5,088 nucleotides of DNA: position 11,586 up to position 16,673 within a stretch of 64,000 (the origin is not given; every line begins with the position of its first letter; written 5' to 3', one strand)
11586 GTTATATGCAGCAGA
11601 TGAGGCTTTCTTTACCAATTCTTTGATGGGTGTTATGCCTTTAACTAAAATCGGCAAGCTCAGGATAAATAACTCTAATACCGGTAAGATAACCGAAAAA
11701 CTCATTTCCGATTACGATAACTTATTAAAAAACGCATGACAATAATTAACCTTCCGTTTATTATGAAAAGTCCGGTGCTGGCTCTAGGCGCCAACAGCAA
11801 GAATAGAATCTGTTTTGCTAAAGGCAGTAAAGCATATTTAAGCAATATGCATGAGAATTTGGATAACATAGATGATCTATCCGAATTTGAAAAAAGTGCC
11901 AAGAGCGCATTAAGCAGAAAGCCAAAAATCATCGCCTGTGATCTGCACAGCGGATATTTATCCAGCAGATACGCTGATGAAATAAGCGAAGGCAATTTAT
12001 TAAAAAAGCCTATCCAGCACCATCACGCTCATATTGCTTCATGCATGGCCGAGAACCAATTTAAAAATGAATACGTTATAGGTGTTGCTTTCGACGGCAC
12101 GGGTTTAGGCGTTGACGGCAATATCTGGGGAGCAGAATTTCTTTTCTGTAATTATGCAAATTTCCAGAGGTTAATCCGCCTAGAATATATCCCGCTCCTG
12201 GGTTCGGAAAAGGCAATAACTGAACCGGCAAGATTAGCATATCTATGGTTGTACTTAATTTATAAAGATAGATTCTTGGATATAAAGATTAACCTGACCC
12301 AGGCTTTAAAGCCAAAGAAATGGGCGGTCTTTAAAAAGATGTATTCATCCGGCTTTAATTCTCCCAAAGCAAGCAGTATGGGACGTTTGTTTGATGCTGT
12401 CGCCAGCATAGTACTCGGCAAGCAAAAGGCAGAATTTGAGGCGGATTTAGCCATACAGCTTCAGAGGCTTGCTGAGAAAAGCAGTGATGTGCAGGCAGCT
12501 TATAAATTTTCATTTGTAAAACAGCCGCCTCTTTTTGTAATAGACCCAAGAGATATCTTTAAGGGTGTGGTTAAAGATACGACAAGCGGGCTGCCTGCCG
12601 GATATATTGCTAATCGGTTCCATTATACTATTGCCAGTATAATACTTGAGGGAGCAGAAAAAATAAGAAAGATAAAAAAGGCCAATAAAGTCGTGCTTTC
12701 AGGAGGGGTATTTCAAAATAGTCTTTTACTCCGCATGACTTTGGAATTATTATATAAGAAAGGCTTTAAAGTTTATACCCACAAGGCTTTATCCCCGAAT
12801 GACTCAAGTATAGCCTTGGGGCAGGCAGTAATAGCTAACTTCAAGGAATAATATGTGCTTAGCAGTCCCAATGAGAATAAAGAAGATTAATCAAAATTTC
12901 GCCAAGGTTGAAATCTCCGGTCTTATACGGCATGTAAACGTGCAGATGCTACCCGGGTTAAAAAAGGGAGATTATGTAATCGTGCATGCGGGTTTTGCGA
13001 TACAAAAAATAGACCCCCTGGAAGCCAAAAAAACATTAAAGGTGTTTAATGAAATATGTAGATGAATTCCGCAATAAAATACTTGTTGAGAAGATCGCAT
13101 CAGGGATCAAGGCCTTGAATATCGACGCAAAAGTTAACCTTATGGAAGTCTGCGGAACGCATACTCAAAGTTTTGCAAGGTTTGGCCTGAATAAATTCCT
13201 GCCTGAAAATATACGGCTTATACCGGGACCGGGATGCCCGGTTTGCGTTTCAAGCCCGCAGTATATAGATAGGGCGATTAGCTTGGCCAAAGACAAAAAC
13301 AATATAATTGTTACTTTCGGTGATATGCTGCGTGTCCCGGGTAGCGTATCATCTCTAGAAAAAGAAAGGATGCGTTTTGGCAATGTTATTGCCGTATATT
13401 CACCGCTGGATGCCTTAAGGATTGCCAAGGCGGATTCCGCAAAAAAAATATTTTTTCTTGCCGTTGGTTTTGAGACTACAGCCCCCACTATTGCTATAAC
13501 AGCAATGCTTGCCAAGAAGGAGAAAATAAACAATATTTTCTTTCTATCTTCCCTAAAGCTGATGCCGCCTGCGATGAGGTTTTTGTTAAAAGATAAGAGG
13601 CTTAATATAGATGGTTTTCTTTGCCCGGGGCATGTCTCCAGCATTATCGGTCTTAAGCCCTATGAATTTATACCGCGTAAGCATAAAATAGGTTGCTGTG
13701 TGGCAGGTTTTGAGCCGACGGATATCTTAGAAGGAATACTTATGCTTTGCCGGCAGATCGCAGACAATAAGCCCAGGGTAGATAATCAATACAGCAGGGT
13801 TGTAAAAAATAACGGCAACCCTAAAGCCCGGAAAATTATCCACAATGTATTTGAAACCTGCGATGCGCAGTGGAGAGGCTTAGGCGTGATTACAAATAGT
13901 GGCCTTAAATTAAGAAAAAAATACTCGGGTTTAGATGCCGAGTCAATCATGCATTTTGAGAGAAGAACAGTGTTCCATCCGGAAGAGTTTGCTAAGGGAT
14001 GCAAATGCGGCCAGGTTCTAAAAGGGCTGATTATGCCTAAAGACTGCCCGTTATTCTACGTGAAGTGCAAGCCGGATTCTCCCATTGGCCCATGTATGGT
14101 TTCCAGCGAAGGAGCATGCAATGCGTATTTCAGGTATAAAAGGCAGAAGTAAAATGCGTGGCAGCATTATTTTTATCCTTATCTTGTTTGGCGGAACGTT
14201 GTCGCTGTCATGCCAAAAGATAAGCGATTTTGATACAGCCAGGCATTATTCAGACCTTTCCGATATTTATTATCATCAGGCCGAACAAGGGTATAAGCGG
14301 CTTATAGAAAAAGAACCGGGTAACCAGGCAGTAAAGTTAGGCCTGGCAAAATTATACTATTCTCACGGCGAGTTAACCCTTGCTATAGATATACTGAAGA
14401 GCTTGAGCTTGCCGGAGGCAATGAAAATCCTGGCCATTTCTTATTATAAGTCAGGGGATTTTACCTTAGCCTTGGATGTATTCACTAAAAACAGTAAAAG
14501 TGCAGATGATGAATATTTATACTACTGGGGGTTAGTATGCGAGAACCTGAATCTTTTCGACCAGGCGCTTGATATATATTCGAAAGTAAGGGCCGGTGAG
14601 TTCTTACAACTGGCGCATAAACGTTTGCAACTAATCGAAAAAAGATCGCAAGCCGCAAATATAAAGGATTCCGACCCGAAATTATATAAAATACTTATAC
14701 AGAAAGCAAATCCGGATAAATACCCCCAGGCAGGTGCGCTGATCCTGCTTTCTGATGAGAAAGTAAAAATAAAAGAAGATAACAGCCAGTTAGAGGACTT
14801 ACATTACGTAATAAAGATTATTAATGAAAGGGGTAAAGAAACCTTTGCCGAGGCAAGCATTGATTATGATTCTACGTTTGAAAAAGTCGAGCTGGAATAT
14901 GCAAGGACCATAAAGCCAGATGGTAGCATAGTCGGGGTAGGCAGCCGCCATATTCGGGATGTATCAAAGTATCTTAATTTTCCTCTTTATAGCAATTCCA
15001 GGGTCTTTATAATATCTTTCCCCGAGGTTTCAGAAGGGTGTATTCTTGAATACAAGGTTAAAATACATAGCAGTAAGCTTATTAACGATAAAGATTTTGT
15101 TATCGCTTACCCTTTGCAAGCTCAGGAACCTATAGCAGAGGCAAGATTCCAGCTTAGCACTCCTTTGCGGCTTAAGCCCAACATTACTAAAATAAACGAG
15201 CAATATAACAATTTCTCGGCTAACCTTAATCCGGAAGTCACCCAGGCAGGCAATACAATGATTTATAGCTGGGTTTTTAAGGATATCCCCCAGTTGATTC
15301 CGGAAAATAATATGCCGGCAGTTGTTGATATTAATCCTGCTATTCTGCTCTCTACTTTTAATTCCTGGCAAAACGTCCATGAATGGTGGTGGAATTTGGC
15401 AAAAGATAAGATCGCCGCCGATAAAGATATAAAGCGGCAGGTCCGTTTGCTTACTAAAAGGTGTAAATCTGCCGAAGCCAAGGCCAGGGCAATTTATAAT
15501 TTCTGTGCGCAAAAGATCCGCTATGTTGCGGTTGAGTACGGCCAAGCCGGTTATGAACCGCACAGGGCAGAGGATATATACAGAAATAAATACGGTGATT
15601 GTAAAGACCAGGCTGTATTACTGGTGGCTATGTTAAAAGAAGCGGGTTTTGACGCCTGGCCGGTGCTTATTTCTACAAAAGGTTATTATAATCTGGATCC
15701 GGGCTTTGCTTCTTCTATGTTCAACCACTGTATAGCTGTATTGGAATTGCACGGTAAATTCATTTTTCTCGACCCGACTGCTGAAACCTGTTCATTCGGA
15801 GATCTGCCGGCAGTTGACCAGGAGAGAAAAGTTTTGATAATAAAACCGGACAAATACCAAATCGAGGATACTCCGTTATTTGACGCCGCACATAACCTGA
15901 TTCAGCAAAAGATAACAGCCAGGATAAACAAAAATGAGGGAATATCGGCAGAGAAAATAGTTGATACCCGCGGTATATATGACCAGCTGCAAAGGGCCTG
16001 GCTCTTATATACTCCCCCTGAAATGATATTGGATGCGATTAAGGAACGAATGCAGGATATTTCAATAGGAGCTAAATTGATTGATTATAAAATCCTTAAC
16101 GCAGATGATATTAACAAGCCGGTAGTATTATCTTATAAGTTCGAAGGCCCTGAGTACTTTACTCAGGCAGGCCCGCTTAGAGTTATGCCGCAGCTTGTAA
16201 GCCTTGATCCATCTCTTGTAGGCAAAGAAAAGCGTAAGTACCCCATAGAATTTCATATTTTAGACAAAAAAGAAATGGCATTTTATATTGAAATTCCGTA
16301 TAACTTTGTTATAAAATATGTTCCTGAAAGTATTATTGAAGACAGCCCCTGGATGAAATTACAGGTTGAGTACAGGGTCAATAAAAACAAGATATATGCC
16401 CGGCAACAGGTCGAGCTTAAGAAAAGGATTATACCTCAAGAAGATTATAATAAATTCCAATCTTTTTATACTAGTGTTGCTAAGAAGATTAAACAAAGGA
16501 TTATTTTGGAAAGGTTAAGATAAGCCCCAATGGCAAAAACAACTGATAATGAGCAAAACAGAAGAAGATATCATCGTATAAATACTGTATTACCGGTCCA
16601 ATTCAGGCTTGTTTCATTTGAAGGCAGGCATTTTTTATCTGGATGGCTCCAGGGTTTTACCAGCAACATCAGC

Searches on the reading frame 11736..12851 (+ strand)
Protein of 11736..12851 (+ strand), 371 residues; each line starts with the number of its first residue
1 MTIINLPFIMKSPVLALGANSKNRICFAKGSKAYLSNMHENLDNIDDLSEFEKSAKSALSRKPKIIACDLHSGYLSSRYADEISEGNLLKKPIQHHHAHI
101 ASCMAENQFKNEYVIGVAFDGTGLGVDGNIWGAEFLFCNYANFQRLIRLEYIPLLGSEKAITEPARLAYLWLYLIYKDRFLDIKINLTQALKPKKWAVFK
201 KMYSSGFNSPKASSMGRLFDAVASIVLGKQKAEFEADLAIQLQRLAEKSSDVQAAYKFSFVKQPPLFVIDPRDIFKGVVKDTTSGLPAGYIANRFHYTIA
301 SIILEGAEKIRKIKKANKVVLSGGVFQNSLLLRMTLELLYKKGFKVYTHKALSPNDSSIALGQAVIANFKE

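Call 73: search_protein_families(library=pfam, proteins=[window:11736-12851:+], max_evalue=0.000001)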
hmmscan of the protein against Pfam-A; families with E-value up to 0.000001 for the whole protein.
window:11736-12851:+ (371 aa): 2 families
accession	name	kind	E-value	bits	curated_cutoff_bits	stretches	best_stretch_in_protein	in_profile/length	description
PF22521.2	HypF_C_2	-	1.9e-72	244.4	27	1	116-363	1-241/241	Carbamoyltransferase, Kae1-like Domain, second subdomain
PF17788.7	HypF_C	-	2.3e-24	86.4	23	1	11-106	3-99/99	HypF Kae1-like domain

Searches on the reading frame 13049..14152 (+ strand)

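Call 73: search_protein_families(library=pfam, proteins=[window:13049-14152:+], max_evalue=0.000001)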
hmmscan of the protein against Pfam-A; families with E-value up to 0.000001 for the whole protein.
window:13049-14152:+ (367 aa): 1 family
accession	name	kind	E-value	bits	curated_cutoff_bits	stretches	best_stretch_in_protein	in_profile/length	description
PF01924.21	HypD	-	4.4e-141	470.5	25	1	13-364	3-351/351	Hydrogenase formation hypA family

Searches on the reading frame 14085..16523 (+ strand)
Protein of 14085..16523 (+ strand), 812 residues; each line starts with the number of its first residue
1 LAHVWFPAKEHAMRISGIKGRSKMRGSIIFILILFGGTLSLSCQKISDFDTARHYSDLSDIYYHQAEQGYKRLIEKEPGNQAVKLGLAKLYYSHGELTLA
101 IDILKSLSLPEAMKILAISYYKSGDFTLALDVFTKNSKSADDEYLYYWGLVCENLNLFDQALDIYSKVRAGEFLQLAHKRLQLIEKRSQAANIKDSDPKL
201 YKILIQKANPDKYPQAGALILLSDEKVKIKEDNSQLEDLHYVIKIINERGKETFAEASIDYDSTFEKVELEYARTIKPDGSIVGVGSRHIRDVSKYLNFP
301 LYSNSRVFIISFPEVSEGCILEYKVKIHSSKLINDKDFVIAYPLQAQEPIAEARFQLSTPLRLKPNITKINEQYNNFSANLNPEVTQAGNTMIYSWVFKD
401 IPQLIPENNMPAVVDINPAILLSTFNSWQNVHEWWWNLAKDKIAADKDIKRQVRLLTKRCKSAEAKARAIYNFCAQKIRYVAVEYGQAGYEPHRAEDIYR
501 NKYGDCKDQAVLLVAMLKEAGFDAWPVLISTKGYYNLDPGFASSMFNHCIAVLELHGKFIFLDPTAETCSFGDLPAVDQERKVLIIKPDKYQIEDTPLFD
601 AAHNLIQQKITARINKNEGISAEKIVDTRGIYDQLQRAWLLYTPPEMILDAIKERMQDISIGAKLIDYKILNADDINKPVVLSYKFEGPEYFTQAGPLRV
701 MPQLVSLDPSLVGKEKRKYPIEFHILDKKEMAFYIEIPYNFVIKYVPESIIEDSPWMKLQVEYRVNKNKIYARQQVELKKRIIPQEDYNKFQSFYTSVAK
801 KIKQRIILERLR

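Call 73: search_protein_families(library=pfam, proteins=[window:14085-16523:+], max_evalue=0.000001)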
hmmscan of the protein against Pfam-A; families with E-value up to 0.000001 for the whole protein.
window:14085-16523:+ (812 aa): 2 families
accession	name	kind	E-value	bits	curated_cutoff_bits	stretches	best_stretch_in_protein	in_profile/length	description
PF12969.12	DUF3857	-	1.7e-27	96.9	24.6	1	232-402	2-167/170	Domain of Unknown Function with PDB structure (DUF3857)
PF01841.26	Transglut_core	-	4.2e-10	40.3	23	1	456-551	7-94/108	Transglutaminase-like superfamily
